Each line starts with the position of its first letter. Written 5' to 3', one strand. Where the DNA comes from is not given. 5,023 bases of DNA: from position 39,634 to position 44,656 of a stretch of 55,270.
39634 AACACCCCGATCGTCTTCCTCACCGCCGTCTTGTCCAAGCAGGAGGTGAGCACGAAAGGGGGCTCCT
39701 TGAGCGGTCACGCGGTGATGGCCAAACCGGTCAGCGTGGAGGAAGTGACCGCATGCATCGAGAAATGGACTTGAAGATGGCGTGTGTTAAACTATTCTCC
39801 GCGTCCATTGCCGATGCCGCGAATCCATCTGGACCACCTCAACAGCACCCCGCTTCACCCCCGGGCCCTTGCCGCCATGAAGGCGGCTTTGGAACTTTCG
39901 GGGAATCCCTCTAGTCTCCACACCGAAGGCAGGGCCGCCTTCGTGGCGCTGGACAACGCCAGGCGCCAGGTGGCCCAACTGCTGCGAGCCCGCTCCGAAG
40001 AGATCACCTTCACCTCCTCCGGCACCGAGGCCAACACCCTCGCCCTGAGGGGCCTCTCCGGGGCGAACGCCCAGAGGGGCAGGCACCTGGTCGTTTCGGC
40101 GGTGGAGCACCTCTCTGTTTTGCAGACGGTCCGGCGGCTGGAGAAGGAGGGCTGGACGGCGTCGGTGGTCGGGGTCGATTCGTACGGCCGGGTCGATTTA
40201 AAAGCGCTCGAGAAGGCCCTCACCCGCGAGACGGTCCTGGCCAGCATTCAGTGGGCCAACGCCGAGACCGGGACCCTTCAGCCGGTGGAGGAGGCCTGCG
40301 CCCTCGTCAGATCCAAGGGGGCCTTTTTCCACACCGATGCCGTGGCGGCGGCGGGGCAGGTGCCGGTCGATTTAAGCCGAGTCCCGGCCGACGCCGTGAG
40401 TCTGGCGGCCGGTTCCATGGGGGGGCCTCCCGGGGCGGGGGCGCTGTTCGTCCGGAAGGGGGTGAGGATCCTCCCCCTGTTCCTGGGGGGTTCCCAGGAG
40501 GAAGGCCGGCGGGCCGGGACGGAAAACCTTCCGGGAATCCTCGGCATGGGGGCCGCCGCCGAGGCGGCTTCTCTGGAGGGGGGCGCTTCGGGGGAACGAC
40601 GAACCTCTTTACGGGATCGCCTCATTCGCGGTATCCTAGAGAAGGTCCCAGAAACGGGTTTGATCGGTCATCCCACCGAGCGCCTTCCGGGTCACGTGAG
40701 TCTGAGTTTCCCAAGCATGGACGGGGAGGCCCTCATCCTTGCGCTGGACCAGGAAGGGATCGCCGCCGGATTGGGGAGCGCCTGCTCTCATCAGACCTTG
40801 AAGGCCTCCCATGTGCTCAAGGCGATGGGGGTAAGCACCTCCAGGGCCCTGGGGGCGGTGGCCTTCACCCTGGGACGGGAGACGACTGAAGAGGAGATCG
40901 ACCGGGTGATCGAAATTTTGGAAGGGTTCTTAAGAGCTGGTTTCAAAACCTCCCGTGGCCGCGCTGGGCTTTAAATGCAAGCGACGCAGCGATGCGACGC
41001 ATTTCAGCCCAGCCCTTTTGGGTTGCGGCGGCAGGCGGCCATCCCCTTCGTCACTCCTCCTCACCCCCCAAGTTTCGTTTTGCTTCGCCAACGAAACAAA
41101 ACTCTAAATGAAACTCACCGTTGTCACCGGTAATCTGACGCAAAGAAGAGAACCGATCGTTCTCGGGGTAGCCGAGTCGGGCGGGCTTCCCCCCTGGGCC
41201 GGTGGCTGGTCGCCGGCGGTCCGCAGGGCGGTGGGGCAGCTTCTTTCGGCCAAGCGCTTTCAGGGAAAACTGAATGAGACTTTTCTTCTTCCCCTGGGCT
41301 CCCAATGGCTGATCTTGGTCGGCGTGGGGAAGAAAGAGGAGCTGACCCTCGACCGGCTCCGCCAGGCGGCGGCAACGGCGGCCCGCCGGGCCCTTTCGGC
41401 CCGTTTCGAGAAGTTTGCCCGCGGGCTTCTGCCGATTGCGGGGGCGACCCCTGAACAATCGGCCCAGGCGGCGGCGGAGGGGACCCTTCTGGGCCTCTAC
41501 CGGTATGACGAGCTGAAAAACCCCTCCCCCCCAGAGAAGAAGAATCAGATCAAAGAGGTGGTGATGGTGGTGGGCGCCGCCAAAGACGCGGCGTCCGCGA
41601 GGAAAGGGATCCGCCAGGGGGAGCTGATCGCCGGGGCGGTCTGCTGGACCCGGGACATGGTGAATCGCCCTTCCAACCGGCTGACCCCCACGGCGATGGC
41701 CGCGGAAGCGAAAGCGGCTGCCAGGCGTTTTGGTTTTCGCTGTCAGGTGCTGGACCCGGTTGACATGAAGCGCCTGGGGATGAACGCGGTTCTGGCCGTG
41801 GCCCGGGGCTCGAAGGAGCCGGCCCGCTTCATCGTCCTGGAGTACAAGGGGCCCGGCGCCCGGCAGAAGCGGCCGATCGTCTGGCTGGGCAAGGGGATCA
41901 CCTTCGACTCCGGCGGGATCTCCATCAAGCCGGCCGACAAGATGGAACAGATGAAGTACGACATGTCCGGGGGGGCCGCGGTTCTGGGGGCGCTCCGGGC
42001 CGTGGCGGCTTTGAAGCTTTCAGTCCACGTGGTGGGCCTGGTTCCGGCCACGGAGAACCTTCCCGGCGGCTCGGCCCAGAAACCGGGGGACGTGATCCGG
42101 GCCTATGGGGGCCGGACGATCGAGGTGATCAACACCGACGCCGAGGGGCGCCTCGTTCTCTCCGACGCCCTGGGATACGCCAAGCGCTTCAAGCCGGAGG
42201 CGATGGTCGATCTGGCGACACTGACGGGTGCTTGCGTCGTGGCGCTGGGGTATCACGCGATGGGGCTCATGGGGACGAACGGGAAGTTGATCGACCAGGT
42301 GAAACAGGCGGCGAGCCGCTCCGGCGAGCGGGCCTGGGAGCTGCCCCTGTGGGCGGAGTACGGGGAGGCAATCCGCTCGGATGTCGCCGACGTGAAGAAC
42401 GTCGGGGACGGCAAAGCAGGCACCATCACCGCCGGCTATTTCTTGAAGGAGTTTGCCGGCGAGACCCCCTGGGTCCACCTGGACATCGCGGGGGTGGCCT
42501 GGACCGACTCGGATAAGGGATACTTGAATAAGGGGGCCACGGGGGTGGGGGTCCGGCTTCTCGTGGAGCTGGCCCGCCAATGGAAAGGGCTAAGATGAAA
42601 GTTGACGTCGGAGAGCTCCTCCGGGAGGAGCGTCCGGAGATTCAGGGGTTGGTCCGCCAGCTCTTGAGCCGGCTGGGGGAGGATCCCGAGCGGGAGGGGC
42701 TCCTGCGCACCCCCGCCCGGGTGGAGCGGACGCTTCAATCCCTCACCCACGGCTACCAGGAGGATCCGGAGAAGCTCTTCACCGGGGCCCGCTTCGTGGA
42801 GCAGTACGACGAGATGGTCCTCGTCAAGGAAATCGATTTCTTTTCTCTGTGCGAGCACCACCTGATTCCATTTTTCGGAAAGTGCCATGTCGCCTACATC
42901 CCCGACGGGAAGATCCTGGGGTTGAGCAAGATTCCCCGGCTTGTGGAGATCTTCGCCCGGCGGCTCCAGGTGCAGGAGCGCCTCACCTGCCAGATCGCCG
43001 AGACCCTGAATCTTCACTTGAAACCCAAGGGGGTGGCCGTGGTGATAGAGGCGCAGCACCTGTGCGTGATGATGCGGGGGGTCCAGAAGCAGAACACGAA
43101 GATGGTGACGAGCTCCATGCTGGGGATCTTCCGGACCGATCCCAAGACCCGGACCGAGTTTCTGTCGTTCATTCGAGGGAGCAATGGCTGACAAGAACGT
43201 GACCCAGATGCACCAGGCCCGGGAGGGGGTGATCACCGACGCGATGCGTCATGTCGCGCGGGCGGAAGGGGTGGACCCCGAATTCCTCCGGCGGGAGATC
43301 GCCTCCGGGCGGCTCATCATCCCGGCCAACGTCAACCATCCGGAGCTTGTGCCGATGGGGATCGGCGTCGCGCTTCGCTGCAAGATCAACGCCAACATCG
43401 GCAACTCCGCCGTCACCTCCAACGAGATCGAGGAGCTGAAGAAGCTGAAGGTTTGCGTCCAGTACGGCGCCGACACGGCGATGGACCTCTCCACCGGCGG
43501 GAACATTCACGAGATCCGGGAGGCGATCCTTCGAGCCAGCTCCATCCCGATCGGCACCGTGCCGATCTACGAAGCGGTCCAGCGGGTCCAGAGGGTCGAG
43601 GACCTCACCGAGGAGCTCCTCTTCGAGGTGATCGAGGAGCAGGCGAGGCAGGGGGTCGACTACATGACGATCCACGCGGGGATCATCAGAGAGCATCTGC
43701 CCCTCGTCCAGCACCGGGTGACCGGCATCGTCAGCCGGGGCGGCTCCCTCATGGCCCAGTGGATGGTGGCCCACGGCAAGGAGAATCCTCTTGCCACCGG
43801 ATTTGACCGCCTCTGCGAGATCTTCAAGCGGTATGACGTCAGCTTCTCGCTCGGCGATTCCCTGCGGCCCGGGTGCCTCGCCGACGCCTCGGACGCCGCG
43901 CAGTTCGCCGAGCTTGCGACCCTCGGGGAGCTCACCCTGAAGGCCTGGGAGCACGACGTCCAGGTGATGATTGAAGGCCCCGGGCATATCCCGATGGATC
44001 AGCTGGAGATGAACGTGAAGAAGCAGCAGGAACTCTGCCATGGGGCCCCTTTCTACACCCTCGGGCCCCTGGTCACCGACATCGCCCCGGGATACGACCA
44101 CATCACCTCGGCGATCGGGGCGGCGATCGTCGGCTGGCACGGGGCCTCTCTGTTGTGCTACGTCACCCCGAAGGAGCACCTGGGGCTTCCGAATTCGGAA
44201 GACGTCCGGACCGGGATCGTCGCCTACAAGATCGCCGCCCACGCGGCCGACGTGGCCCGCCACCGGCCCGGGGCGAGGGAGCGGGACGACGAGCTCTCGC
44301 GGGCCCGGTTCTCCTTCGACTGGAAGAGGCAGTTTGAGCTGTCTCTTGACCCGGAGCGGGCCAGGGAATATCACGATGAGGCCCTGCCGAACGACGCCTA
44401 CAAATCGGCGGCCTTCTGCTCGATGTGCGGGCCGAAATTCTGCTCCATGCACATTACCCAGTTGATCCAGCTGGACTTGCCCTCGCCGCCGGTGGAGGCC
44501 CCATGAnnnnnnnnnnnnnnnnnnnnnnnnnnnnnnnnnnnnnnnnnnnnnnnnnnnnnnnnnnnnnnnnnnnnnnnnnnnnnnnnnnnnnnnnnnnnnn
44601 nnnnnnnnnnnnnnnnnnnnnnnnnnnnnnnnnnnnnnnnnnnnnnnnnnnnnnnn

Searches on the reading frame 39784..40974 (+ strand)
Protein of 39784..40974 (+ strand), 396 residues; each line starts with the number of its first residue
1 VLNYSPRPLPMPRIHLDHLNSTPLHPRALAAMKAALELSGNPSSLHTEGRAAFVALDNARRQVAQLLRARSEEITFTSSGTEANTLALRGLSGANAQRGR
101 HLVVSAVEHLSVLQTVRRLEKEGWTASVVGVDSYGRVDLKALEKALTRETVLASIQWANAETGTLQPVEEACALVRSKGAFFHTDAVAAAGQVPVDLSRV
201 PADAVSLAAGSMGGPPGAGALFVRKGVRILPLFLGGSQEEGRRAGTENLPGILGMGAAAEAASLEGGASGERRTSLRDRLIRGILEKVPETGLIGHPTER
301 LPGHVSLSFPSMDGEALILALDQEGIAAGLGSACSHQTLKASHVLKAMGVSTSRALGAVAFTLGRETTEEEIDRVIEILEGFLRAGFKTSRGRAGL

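Call 97: search_protein_families(library=pfam, proteins=[window:39784-40974:+], max_evalue=0.00001)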
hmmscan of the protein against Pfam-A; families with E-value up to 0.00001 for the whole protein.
window:39784-40974:+ (396 aa): 2 families
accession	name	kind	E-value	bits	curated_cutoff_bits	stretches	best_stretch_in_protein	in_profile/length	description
PF00266.25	Aminotran_5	-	3.3e-60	204.5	21.5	1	15-375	2-371/371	Aminotransferase class-V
PF01041.23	DegT_DnrJ_EryC1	-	2.5e-06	27.4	19.8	0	74-191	42-151/360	DegT/DnrJ/EryC1/StrS aminotransferase family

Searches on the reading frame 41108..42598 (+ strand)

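Call 97: search_protein_families(library=pfam, proteins=[window:41108-42598:+], max_evalue=0.00001)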
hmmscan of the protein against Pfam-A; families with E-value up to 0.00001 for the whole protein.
window:41108-42598:+ (496 aa): 2 families
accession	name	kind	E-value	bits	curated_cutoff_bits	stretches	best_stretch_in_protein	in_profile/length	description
PF00883.26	Peptidase_M17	-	4.5e-124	414.2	25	1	180-486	2-310/310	Cytosol aminopeptidase family, catalytic domain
PF02789.23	Peptidase_M17_N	-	1.7e-19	70.4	23.4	1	18-138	1-127/129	Cytosol aminopeptidase family, N-terminal domain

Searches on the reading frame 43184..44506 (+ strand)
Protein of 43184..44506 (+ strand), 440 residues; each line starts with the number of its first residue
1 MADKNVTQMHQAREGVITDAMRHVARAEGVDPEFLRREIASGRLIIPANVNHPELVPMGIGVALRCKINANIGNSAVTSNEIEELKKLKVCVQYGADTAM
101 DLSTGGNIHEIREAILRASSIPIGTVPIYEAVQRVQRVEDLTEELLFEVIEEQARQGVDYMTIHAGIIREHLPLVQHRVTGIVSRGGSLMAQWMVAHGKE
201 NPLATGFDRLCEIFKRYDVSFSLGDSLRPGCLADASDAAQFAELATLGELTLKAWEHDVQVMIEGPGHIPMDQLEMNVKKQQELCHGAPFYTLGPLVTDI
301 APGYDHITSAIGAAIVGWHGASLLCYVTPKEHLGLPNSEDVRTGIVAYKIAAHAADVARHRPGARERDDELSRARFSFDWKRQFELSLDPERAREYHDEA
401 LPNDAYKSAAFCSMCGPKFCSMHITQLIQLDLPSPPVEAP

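Call 97: search_protein_families(library=pfam, proteins=[window:43184-44506:+], max_evalue=0.00001)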
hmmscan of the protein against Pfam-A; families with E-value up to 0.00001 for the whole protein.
window:43184-44506:+ (440 aa): 1 family
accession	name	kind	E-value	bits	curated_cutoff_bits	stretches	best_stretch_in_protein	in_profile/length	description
PF01964.24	ThiC_Rad_SAM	-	2e-192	640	25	1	7-426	1-419/420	Radical SAM ThiC family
